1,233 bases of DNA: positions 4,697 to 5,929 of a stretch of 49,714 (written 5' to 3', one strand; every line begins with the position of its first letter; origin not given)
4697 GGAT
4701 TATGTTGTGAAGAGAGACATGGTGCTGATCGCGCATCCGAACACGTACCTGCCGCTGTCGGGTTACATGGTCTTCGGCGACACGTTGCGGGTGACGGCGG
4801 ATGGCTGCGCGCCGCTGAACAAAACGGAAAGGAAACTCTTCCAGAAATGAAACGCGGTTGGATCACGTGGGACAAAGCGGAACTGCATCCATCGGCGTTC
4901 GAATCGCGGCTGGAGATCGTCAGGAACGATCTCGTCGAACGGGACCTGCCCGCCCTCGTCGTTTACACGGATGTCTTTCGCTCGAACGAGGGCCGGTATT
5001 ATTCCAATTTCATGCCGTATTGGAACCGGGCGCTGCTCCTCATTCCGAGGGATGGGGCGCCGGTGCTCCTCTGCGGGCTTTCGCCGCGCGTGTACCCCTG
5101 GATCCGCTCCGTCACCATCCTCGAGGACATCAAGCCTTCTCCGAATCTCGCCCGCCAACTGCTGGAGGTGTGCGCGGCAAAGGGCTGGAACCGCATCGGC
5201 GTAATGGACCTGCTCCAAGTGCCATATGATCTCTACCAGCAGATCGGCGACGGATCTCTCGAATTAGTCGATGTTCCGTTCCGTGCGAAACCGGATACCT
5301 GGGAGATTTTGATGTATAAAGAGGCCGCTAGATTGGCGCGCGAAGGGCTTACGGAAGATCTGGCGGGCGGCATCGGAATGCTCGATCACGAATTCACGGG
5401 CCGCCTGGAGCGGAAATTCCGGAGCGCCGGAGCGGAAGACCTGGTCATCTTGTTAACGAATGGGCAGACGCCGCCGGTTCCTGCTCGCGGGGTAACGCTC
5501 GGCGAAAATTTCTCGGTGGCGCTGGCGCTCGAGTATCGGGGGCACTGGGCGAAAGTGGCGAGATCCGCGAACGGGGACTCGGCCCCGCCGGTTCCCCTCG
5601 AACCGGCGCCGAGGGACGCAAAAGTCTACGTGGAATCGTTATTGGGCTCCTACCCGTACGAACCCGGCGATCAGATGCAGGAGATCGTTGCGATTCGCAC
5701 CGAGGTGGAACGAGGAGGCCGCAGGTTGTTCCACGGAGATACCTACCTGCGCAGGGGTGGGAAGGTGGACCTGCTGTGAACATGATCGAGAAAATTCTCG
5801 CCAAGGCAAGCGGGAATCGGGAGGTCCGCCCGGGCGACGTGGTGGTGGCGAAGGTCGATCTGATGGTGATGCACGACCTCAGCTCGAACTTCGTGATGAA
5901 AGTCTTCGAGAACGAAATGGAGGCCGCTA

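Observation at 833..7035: Operon that splits an aconitase-family LeuD/LeuC-like pair around an OCD-family enzyme and two M24-fold proteins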

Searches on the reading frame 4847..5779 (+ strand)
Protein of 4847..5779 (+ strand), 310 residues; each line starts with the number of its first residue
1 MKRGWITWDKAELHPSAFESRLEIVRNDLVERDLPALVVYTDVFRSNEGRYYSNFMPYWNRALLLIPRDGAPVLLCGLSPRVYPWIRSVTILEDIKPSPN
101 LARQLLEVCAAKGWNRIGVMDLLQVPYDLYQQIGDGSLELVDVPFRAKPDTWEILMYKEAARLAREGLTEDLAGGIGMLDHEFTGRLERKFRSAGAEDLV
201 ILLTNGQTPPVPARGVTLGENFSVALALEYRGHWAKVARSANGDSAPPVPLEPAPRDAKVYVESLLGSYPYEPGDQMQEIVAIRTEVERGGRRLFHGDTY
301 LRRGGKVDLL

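Call 3: search_protein_families(library=pfam, proteins=[window:4847-5779:+])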
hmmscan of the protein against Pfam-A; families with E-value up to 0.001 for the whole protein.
window:4847-5779:+ (310 aa): 0 families

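Call 4: search_protein_families(library=ncbifam, proteins=[window:4847-5779:+])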
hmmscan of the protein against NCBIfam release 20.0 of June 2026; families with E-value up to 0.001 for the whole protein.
window:4847-5779:+ (310 aa): 0 families
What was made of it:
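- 4847..5779 (+): M24b: degenerate, C-terminally shortened paralogue of M24a (310 aa); probable non-catalytic partner that supplies its N-domain. No Pfam or NCBIfam hit (calls 3, 4).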

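Call 15: find_homologous_proteins(query=window:4847-5779:+)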
Query window:4847-5779:+ (310 aa): 1120 proteins with E <= 0.001 among 8000 candidates; the best 120 are listed.
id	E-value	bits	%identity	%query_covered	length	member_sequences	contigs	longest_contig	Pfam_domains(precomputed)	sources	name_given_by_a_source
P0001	2.2e-208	709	100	100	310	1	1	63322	-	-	-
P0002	3.1e-123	429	63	100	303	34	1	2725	-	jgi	jgi:hypothetical protein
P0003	4.5e-123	428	61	100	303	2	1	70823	-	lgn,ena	-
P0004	3.1e-122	426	64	97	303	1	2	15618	-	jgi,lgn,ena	-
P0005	2.4e-121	423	63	97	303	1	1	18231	-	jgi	jgi:hypothetical protein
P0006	2.7e-120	419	61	100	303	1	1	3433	-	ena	-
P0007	1.2e-119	417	60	100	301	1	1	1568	-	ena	-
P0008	1.7e-119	416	60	100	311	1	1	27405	-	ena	-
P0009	3.8e-119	415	61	97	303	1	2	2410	-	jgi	-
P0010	4.0e-119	415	62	97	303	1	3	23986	PF01321.25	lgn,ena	-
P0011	1.4e-118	414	62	97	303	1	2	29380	-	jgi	jgi:hypothetical protein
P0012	1.5e-118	413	60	97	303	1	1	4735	-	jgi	jgi:hypothetical protein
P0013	2.0e-118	413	62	97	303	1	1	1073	-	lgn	-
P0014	1.1e-117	411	63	97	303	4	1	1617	-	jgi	jgi:hypothetical protein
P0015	2.0e-117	410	61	100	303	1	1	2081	-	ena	-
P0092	9.4e-105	368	56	100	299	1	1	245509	-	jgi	jgi:hypothetical protein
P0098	2.0e-104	367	57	100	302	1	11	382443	-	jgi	jgi:hypothetical protein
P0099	2.0e-104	367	59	97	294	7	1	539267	-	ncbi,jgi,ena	jgi:hypothetical protein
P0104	6.4e-104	365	55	100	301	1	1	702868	-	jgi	jgi:hypothetical protein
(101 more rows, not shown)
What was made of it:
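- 4847..5779 (+): More than 1120 homologues exist, nearly all unnamed or 'hypothetical protein' (call 15).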

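Call 17: find_related_loci(query=A3, collection=genome_contigs, flank=8000)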
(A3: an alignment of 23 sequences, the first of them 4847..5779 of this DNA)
Query A3 (310 aa) in genome_contigs; peptide patterns used: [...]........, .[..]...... (x = any residue, [..] = any of these).
113 stretches matched a pattern; 91 encode a relative of the query (tblastn E <= 1e-3); the best 80 are kept; 80 distinct loci.
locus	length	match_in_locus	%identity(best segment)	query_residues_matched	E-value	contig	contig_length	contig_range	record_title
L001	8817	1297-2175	59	1-300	4e-119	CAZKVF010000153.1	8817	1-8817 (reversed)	MAG TPA_asm: uncultured Solibacteraceae bacterium isolate binchicken_co279_185 genome assembly, contig: k141_4319560, wh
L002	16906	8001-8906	61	1-310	6e-118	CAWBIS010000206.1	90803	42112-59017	MAG: Terriglobia bacterium isolate MFD04752.bin.3.16 genome assembly, contig: contig_2976, whole genome shotgun sequence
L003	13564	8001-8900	57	1-310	3e-113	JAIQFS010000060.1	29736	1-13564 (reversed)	MAG: Terriglobia bacterium isolate SRVP_43 SRVP18_core_1_35-25cm_scaffold_408, whole genome shotgun sequence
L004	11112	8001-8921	56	1-310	6e-113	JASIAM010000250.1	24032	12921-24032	MAG: Bryobacteraceae bacterium isolate JOPF335 JOPF_N102_contig_53641, whole genome shotgun sequence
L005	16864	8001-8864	58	1-300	4e-111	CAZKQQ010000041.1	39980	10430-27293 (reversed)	MAG TPA_asm: uncultured Solibacteraceae bacterium isolate SRP272529_co1_95 genome assembly, contig: NODE_1352_length_399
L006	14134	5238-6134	58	1-310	5e-111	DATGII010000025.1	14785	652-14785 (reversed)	MAG TPA_asm: Bryobacteraceae bacterium isolate SMAG_U9803 k141_831515, whole genome shotgun sequence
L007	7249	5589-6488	57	1-310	5e-111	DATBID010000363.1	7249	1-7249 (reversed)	MAG TPA_asm: Bryobacteraceae bacterium isolate SMAG_U3885 k141_1447866, whole genome shotgun sequence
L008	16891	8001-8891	56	1-310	7e-108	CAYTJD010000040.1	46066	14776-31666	MAG TPA_asm: uncultured Solibacteraceae bacterium isolate binchicken_co279_128 genome assembly, contig: k141_2652356, wh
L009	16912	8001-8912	54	1-310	3e-107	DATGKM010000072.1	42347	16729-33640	MAG TPA_asm: Bryobacteraceae bacterium isolate SMAG_U9859 k141_339718, whole genome shotgun sequence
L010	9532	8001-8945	55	1-299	7e-107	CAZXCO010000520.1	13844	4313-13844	MAG TPA_asm: uncultured Solibacteraceae bacterium isolate binchicken_co84_205 genome assembly, contig: k141_2661248, who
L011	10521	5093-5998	57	1-310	2e-106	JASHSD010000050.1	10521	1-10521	MAG: Bryobacteraceae bacterium isolate JOPF118 JOPF_NEAR_contig_105764, whole genome shotgun sequence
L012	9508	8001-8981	52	1-310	7e-106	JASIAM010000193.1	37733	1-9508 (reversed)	MAG: Bryobacteraceae bacterium isolate JOPF335 JOPF_N102_contig_42380, whole genome shotgun sequence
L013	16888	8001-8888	55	1-300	1e-103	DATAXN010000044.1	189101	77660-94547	MAG TPA_asm: Bryobacteraceae bacterium isolate SMAG_U5654 k141_1307240, whole genome shotgun sequence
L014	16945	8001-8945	54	1-299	3e-103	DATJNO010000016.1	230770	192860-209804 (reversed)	MAG TPA_asm: Bryobacteraceae bacterium isolate SMAG_U14863 k141_4471253, whole genome shotgun sequence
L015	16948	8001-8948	51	1-299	2e-102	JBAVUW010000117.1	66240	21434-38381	MAG: Candidatus Acidiferrales bacterium isolate MFD02578_ilm_asm_bin27 k127_243692, whole genome shotgun sequence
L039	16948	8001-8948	47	1-299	2e-87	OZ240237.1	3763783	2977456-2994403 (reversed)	MAG: Terriglobia bacterium isolate a4d45df8-9476-426c-84f8-ed4c4d5b1ce7 genome assembly, chromosome: 1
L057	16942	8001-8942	46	1-310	6e-81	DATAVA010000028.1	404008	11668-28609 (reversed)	MAG TPA_asm: Steroidobacteraceae bacterium isolate SMAG_U5587 k141_2100691, whole genome shotgun sequence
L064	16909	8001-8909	44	1-302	1e-79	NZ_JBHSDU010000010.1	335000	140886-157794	Steroidobacter flavus strain CGMCC 1.10759 velvet_auto_105_10, whole genome shotgun sequence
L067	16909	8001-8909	43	1-302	1e-78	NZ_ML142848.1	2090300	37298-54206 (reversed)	Peristeroidobacter soli strain JW-3 Scaffold1, whole genome shotgun sequence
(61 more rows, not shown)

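Call 21: search_protein_families(library=pfam, proteins=[L064:982-1920:+, L064:1895-2815:-, L064:2980-3780:+, L064:3973-4920:-, L064:4823-5983:+, L064:12009-12917:+, L064:12914-13693:-, L064:13828-15234:+, L064:15351-16724:+, L064:8-985:+])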
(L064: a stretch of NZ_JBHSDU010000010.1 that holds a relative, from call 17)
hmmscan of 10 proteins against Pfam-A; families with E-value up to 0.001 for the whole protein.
L064:982-1920:+ (312 aa): 1 family
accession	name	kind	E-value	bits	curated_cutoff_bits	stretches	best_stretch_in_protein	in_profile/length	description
PF13279.12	4HBT_2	-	1.3e-21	77.7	25.5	1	15-128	3-116/122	Thioesterase-like superfamily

L064:1895-2815:- (306 aa): 1 family
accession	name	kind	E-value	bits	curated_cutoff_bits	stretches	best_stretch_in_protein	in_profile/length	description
PF05853.18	BKACE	-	2e-85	286.9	24.8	1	4-293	1-274/274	beta-keto acid cleavage enzyme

L064:2980-3780:+ (266 aa): 2 families
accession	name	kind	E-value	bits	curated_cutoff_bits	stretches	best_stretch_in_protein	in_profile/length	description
PF03328.21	HpcH_HpaI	-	1.4e-22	80.5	25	1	25-248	3-219/221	HpcH/HpaI aldolase/citrate lyase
PF00224.27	PK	-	2.3e-05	24.1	30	1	147-224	216-286/328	Pyruvate kinase, barrel domain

L064:3973-4920:- (315 aa): 1 family
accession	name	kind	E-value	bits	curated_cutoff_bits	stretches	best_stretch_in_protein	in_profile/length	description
PF19799.5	DUF6282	-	9e-69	231.5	26.8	1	29-232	1-196/196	Family of unknown function (DUF6282)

L064:4823-5983:+ (386 aa): 2 families
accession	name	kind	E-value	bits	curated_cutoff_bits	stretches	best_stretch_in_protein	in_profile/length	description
PF03466.25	LysR_substrate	-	5e-21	75.5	28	1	148-359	2-200/209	LysR substrate binding domain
PF00126.33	HTH_1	-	2e-18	66.5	26.6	1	65-122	2-59/60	Bacterial regulatory helix-turn-helix protein, lysR family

L064:12009-12917:+ (302 aa): 0 families

L064:12914-13693:- (259 aa): 4 families
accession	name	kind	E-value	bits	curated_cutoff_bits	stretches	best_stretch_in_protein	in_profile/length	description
PF00106.31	adh_short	-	6.7e-48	163.2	26.6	1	7-208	1-189/195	short chain dehydrogenase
PF13561.12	adh_short_C2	-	3.1e-36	125.6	27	1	13-211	1-186/236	Enoyl-(Acyl carrier protein) reductase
PF08659.16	KR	-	1.3e-06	28.8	22.6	1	10-172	4-153/180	KR domain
PF08643.16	DUF1776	-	2.4e-05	24.3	25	1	109-203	107-201/294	Fungal family of unknown function (DUF1776)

L064:13828-15234:+ (468 aa): 1 family
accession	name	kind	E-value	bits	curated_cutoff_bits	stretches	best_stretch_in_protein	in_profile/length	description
PF01571.26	GCV_T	-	8.2e-45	153.5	25.6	1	33-256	20-235/255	Aminomethyltransferase folate-binding domain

L064:15351-16724:+ (457 aa): 1 family
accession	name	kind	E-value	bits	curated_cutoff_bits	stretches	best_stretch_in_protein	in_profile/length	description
PF12706.13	Lactamase_B_2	-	0.00056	20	27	0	41-119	17-105/200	Beta-lactamase superfamily domain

L064:8-985:+ (325 aa): 2 families
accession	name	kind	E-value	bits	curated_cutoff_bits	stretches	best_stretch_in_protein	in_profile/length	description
PF13549.11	ATP-grasp_5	-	7.7e-56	189.4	27.6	1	109-321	10-220/221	ATP-grasp domain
PF08442.15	ATP-grasp_2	-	0.00033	20.8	29.5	1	109-154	2-48/202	ATP-grasp domain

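Call 28: search_solved_structures(query=A3, show_alignments=2, max_evalue=1)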
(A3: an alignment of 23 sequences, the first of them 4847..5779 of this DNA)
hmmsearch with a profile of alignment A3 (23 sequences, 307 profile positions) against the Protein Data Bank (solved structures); distinct sequences matched with E-value up to 1: 4.
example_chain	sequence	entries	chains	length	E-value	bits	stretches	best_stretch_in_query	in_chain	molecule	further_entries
9kw9_A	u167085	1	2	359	1.1e-07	34.3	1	16-245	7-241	Proline dipeptidase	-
9kwa_A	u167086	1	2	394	1.3e-07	34.2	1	15-245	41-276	Proline dipeptidase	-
2zsg_A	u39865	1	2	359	0.0079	18.4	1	142-203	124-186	Aminopeptidase P, putative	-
7xn7_r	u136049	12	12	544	0.052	15.7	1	118-222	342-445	RNAPII-associated chromatin remodeling Paf1 complex subunit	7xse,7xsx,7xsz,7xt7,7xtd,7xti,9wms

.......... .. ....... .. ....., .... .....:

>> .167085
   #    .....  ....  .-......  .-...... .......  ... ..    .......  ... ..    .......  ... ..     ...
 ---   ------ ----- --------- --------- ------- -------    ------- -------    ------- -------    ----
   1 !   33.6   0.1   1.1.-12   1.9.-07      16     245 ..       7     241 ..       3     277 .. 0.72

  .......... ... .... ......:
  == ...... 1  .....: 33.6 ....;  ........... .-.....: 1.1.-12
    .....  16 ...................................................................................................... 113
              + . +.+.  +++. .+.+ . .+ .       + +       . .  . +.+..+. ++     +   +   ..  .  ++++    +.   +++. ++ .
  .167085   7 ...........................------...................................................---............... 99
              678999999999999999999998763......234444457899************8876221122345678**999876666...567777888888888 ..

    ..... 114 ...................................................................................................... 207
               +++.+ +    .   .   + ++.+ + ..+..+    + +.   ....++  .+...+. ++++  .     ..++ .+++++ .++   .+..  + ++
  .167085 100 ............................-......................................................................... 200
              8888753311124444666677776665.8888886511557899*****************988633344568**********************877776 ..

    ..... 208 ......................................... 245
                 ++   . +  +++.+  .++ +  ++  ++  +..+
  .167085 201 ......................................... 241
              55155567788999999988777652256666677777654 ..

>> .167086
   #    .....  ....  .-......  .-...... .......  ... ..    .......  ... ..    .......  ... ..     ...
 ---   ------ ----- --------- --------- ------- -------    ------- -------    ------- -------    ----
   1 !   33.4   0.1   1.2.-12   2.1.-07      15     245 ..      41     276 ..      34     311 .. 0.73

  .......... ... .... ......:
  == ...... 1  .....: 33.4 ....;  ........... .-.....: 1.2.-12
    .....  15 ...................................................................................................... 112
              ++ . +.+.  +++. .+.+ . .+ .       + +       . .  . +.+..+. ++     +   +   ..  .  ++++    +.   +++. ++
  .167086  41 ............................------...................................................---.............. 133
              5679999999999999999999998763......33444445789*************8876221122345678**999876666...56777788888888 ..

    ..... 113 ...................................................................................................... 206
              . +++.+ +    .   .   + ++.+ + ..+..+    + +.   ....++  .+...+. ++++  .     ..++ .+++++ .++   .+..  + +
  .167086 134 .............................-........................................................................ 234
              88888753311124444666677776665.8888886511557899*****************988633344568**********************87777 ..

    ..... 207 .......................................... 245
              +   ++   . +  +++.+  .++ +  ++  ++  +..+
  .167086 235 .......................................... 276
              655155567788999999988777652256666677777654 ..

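Call 29: search_protein_families(library=ncbifam, proteins=[L064:12009-12917:+, L064:3973-4920:-, L064:1895-2815:-, L064:15351-16724:+], max_evalue=0.00001)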
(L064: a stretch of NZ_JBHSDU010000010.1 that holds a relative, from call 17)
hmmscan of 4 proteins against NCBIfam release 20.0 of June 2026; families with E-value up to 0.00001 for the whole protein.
L064:12009-12917:+ (302 aa): 0 families

L064:3973-4920:- (315 aa): 0 families

L064:1895-2815:- (306 aa): 4 families
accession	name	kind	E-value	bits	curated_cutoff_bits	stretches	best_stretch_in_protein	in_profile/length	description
NF052387.1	Lys_ferment_KCE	equivalog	3.4e-66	223.4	382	1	4-293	1-267/267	3-keto-5-aminohexanoate cleavage enzyme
NF053538.1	DixhxACActTsKce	equivalog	2.9e-57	194.1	430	2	140-296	144-305/310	3,5-dioxohexanoate:acetyl-CoA acetone transferase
NF053568.1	3OXCoAcCUPNH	equivalog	2.3e-50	171.4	350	2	121-294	100-273/274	3-oxoadipate:acetyl-CoA acetyltransferase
NF052389.1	Lys_KAL_CLE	exception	2.2e-41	142.1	725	1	4-295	170-438/440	bifunctional 3-aminobutyryl-CoA ammonia lyase/3-keto-5-aminohexanoate cleavage enzyme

L064:15351-16724:+ (457 aa): 0 families

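Call 32: search_protein_families(library=pfam, proteins=[L057:10232-11635:+, L057:4139-5182:-, L057:2505-3653:-, L057:1036-2583:+, L057:13435-14316:-, L057:15178-16527:+, L039:12227-13735:-, L039:14500-16434:-, L039:3482-4597:-, L039:297-3485:-], max_evalue=0.001)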
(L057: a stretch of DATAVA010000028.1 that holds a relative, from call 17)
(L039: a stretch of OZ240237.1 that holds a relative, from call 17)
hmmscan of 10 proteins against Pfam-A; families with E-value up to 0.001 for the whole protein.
L057:10232-11635:+ (467 aa): 2 families
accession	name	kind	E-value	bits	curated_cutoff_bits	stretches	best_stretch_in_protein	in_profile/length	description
PF07690.21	MFS_1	-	2.7e-42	145.4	33.4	2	28-400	2-347/347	Major Facilitator Superfamily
PF00083.30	Sugar_tr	-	4.1e-24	85.7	22.3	1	34-224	12-217/452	Sugar (and other) transporter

L057:4139-5182:- (347 aa): 2 families
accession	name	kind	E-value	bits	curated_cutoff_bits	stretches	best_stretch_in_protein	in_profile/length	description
PF03466.25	LysR_substrate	-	2.7e-18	66.6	28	1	90-248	3-156/209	LysR substrate binding domain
PF00126.33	HTH_1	-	5.1e-18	65.2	26.6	1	5-64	1-60/60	Bacterial regulatory helix-turn-helix protein, lysR family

L057:2505-3653:- (382 aa): 2 families
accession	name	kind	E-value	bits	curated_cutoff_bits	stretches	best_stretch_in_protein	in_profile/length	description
PF16576.10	HlyD_D23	-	1.5e-16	60.7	30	1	95-292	20-214/214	Barrel-sandwich domain of CusB or HlyD membrane-fusion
PF13437.12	HlyD_3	-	2.5e-14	54.3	22.2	1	192-282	2-95/106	HlyD family secretion protein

L057:1036-2583:+ (515 aa): 0 families

L057:13435-14316:- (293 aa): 2 families
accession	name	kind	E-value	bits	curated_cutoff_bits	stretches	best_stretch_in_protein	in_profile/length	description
PF02678.22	Pirin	-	1.1e-33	115.9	26.1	1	20-124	3-108/108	Pirin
PF05726.19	Pirin_C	-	1.4e-19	70.8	27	1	178-276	2-103/103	Pirin C-terminal cupin domain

L057:15178-16527:+ (449 aa): 4 families
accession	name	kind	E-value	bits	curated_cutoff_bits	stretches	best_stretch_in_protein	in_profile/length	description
PF02518.31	HATPase_c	-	1.7e-12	48.2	26.4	1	359-446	6-110/111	Histidine kinase-, DNA gyrase B-, and HSP90-like ATPase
PF07730.19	HisKA_3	-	6.2e-11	43.1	24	1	248-312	1-65/68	Histidine kinase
PF00672.30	HAMP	-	1.7e-07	31.9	25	1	164-214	1-51/53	HAMP domain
PF13581.12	HATPase_c_2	-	0.00038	20.9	27.4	1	363-400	36-77/127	Histidine kinase-like ATPase domain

L039:12227-13735:- (502 aa): 0 families

L039:14500-16434:- (644 aa): 2 families
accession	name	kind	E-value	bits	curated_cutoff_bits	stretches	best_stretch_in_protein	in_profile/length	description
PF07969.17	Amidohydro_3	-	1.8e-31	110.6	29.7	1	84-617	1-472/472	Amidohydrolase family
PF01979.26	Amidohydro_1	-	6.5e-07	29.3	25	1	511-616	243-345/345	Amidohydrolase family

L039:3482-4597:- (371 aa): 3 families
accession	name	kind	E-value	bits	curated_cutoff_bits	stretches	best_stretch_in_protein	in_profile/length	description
PF16576.10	HlyD_D23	-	2.2e-24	86.4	30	1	53-282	2-214/214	Barrel-sandwich domain of CusB or HlyD membrane-fusion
PF13437.12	HlyD_3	-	7.3e-22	78.6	22.2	1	178-273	1-97/106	HlyD family secretion protein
PF00364.28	Biotin_lipoyl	-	0.00012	22.3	22.1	0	71-99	45-73/73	Biotin-requiring enzyme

L039:297-3485:- (1062 aa): 2 families
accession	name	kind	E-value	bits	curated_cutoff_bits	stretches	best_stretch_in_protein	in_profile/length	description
PF00873.25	ACR_tran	-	1.1e-217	725.7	28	1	4-1034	2-1017/1021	AcrB/AcrD/AcrF family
PF03176.21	MMPL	-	3.7e-13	49.6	20.5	2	342-504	148-312/333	MMPL family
